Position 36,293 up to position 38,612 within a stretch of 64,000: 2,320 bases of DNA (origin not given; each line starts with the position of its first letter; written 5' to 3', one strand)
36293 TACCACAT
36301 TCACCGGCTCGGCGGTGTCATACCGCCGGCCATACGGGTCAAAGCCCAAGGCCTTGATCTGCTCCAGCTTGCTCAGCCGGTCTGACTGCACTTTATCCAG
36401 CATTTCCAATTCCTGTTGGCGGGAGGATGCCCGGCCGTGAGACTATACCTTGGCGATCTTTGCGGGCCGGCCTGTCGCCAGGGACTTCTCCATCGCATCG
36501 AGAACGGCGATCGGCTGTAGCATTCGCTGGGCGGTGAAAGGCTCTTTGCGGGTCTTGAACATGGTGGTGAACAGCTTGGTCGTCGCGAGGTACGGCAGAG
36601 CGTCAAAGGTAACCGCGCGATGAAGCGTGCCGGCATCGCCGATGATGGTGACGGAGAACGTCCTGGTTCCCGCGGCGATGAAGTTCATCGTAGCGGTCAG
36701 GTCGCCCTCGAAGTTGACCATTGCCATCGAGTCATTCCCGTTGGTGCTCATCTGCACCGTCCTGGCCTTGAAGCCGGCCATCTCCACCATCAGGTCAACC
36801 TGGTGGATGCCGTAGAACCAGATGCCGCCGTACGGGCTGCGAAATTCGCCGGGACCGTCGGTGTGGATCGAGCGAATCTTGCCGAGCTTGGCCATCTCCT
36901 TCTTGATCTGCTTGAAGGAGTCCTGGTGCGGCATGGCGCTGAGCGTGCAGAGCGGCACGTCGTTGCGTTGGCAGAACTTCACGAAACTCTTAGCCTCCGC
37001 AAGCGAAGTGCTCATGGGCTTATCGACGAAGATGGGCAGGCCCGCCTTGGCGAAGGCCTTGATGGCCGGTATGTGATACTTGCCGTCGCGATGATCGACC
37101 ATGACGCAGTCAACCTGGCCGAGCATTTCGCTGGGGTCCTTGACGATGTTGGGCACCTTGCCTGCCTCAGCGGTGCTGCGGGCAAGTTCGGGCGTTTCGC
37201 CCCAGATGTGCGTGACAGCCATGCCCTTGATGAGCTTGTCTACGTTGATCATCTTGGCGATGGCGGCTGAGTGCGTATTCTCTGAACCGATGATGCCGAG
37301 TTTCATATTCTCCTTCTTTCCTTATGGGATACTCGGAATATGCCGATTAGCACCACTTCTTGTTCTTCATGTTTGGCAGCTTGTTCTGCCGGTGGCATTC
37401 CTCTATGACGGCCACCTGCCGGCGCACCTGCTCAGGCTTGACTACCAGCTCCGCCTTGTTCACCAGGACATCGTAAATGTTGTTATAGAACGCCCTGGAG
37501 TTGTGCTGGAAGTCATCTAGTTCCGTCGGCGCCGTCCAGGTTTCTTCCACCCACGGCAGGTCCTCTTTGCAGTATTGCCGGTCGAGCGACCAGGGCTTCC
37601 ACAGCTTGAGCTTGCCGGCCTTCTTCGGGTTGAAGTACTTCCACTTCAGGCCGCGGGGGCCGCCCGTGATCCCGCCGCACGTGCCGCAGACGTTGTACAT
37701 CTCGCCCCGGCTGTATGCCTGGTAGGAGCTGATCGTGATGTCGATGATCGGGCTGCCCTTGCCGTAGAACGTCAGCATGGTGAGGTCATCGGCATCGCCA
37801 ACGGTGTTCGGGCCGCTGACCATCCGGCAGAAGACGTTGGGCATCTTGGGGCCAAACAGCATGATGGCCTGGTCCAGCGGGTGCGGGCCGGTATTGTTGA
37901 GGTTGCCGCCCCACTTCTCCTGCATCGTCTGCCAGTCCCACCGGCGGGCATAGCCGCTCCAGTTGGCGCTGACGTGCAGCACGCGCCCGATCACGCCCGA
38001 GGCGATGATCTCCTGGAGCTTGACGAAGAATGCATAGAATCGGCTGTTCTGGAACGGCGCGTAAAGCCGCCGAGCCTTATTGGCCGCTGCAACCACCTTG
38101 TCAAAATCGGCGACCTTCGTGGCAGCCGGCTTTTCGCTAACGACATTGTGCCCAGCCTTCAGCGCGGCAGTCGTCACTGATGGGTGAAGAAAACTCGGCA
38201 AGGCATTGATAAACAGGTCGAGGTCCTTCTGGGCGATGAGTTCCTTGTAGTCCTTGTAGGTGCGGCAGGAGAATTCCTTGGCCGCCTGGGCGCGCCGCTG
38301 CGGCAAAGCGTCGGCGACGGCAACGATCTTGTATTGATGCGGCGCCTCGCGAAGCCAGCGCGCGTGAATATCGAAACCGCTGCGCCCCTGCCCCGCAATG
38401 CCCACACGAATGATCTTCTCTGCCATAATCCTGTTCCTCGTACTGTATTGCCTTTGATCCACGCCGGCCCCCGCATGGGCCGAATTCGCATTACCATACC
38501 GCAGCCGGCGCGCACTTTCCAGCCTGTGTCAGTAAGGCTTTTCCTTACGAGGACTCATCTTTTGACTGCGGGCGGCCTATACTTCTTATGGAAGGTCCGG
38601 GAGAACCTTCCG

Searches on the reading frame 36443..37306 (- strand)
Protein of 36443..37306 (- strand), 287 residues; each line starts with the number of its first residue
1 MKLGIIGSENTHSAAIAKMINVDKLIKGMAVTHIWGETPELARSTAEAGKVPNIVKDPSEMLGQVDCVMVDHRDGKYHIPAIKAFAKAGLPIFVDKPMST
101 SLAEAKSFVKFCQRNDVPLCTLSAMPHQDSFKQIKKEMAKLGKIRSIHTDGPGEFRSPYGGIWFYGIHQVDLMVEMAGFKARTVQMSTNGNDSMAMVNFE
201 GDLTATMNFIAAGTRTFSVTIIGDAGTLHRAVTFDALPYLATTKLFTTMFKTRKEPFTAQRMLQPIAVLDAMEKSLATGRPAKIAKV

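Call 70: search_protein_families(library=pfam, proteins=[window:36443-37306:-], max_evalue=0.00001)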
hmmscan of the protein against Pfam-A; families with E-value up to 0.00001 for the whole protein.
window:36443-37306:- (287 aa): 1 family
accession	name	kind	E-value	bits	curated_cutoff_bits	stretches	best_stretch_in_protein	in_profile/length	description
PF01408.29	GFO_IDH_MocA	-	1.4e-12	48.8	24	1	2-118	2-115/120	Oxidoreductase family, NAD-binding Rossmann fold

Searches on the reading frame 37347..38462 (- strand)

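Call 70: search_protein_families(library=pfam, proteins=[window:37347-38462:-], max_evalue=0.00001)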
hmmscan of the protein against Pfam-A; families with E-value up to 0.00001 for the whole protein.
window:37347-38462:- (371 aa): 3 families
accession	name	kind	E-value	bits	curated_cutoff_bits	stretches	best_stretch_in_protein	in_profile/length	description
PF01408.29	GFO_IDH_MocA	-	9.9e-22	78.3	24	1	18-134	1-116/120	Oxidoreductase family, NAD-binding Rossmann fold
PF22725.1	GFO_IDH_MocA_C3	-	1.5e-16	61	27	1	146-265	1-123/124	GFO/IDH/MocA C-terminal domain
PF02894.22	GFO_IDH_MocA_C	-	1.1e-14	55.2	22.9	1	151-359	2-209/218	Oxidoreductase family, C-terminal alpha/beta domain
